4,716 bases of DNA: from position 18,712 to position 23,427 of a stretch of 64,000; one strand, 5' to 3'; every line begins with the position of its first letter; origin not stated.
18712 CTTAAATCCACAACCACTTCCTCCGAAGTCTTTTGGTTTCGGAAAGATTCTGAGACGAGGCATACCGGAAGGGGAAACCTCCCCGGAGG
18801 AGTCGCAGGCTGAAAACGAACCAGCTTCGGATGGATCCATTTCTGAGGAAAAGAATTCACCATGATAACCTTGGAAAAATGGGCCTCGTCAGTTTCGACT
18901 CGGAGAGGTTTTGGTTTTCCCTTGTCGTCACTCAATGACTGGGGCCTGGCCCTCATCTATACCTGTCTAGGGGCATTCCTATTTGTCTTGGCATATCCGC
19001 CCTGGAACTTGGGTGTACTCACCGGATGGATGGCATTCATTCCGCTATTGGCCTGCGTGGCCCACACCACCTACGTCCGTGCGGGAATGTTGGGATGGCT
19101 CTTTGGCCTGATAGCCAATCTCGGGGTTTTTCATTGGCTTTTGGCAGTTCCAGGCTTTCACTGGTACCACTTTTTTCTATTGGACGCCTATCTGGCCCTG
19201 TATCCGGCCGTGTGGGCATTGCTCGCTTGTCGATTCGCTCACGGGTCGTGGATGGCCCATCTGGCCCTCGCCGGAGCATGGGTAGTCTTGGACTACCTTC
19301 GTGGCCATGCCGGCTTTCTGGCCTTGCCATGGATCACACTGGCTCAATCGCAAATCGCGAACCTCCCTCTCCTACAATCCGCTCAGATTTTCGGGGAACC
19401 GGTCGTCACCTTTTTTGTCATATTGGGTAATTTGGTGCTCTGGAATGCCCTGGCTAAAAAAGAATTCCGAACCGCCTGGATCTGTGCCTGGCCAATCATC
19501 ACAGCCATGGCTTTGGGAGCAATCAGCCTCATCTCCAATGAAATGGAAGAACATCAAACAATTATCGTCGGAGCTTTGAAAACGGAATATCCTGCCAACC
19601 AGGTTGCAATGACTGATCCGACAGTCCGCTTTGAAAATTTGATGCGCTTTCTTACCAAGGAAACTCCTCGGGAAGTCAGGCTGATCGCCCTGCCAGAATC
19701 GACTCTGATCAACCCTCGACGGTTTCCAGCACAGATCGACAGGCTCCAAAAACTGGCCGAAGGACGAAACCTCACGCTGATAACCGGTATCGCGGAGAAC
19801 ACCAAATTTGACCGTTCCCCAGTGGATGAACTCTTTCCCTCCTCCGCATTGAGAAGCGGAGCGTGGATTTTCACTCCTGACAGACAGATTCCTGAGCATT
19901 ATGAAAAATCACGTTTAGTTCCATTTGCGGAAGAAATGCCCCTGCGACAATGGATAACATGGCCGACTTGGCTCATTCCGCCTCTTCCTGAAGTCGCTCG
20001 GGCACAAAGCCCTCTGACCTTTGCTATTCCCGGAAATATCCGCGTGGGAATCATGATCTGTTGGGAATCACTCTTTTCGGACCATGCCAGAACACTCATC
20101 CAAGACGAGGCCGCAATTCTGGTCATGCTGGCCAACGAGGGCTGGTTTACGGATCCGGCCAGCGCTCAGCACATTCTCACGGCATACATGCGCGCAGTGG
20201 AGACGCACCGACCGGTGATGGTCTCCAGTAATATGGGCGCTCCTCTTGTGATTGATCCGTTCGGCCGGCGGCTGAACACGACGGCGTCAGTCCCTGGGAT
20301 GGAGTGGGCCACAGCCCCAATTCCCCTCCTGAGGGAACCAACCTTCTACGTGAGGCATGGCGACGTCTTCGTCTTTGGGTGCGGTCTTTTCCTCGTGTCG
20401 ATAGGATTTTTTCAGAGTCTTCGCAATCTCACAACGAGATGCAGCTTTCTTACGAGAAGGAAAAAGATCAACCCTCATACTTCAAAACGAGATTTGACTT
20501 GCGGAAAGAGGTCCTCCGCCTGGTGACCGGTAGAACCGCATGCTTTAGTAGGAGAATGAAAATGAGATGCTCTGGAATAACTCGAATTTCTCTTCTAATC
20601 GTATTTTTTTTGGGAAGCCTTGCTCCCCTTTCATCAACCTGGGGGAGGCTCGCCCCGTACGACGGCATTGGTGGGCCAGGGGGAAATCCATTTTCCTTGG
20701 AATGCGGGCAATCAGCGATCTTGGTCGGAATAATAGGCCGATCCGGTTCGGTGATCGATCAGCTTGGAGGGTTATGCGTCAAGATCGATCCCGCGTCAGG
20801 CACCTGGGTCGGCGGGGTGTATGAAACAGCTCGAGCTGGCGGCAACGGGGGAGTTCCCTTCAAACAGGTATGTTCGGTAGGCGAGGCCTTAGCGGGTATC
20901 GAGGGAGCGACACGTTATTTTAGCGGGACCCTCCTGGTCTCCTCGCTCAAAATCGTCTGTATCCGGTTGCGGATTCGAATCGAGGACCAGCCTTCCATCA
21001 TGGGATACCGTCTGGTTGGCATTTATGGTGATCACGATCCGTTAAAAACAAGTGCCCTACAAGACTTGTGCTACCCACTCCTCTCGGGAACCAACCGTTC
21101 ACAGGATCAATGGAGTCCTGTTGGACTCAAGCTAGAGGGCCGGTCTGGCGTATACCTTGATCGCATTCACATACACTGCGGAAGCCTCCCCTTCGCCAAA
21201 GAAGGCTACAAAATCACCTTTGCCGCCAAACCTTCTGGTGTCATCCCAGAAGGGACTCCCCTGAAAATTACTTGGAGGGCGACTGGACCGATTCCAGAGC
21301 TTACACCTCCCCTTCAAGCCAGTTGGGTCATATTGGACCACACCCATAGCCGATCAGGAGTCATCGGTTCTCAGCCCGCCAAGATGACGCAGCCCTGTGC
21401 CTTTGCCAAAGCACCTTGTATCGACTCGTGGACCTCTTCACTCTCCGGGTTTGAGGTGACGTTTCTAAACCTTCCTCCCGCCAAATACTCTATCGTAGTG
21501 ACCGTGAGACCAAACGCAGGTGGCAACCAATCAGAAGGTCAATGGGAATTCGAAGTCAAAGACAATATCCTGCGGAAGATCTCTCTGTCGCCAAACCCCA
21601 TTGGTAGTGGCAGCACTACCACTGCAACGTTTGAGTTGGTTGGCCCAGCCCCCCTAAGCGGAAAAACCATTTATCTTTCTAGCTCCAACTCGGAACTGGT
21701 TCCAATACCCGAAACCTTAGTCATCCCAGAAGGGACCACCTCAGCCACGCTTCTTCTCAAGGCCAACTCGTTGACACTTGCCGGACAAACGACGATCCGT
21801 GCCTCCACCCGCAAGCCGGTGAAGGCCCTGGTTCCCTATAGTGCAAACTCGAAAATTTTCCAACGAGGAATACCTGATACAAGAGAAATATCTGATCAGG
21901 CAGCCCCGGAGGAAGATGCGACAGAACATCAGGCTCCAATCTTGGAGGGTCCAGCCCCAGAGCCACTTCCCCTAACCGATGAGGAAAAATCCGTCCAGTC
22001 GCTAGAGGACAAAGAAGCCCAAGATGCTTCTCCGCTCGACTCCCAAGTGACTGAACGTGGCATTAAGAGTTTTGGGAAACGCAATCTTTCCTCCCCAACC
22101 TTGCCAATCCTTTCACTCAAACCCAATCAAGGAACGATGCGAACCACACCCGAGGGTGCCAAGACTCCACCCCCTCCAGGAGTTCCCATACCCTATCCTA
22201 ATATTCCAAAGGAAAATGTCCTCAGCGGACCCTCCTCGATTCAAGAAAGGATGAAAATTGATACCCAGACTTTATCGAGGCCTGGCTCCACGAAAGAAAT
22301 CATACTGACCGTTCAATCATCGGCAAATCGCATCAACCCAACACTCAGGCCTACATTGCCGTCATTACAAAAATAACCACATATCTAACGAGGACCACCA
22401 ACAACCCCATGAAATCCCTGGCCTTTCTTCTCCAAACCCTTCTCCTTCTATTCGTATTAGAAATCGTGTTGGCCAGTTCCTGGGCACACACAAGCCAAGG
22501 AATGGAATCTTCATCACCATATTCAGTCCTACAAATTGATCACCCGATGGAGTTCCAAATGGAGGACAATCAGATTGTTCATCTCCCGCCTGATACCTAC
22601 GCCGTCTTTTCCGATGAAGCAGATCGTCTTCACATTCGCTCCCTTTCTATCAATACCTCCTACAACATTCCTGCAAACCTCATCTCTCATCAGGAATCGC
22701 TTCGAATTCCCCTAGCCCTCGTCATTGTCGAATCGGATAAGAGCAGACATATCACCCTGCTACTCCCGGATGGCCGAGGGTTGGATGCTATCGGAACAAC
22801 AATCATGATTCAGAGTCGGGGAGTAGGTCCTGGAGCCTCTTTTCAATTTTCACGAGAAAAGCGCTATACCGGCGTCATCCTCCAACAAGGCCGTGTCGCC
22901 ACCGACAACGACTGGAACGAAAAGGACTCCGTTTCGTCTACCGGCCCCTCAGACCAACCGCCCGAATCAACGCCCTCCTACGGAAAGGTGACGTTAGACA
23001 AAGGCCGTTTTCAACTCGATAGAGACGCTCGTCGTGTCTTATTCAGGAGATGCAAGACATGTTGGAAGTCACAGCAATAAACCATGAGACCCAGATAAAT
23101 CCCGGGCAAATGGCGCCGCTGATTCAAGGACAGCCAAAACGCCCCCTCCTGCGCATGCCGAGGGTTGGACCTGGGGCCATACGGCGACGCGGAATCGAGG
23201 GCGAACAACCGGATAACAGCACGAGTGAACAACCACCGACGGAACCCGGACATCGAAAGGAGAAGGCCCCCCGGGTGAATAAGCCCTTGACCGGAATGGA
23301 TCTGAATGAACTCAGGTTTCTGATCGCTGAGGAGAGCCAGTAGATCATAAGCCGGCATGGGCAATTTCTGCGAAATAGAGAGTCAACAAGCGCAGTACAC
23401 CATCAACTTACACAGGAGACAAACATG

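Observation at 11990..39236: Recurrent [S/P/R]-R-G-[I/L/V/F] linear motif, at the module boundary and before acidic C-terminal tails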

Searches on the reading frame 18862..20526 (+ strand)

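Call 42: search_protein_families(library=pfam, max_evalue=0.01, proteins=[window:18862-20526:+])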
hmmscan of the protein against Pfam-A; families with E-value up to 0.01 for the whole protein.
window:18862-20526:+ (554 aa): 2 families
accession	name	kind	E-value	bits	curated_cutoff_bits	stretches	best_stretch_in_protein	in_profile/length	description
PF20154.4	LNT_N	-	1.8e-21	77.4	27.1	1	38-191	2-158/159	Apolipoprotein N-acyltransferase N-terminal domain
PF00795.27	CN_hydrolase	-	1.1e-14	54.9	23.2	1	254-469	15-229/256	Carbon-nitrogen hydrolase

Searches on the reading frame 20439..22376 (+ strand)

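Call 6: search_protein_families(library=pfam, max_evalue=0.01, proteins=[window:20439-22376:+])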
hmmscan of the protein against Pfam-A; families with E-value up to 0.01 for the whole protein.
window:20439-22376:+ (645 aa): 1 family
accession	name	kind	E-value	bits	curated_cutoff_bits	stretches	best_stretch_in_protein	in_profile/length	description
PF01419.22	Jacalin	-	0.0023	18.8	22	0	77-110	101-134/136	Jacalin-like lectin domain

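Call 8: search_protein_families(library=ncbifam, max_evalue=0.1, proteins=[window:20439-22376:+])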
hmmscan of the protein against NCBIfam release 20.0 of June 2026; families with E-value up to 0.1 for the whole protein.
window:20439-22376:+ (645 aa): 0 families

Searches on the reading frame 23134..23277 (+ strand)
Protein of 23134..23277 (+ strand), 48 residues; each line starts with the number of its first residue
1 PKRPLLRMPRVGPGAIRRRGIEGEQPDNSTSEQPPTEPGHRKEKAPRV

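Call 55: find_homologous_proteins(query=A5, max_evalue=10)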
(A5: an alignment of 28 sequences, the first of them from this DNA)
Query A5 (28 sequences) (48 aa, profile of the alignment): 9 proteins with E <= 10 among 174 candidates.
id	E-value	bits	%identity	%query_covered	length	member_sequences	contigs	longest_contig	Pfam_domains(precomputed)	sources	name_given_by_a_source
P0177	9.1e-9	53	83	96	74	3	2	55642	-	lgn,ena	-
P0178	9.4e-9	53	45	42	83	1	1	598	-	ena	-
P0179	1.0e-8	53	83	96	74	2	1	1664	-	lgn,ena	-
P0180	1.9e-8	52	50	42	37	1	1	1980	-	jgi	jgi:hypothetical protein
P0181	1.5e-7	49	47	35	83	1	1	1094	-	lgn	-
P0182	5.5e-7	47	42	40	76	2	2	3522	-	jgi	jgi:hypothetical protein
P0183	2.4e-5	42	48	48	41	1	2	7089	-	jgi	jgi:hypothetical protein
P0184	9.1e-5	40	48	44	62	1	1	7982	-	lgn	-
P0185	1.5e-4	39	61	96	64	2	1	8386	-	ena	-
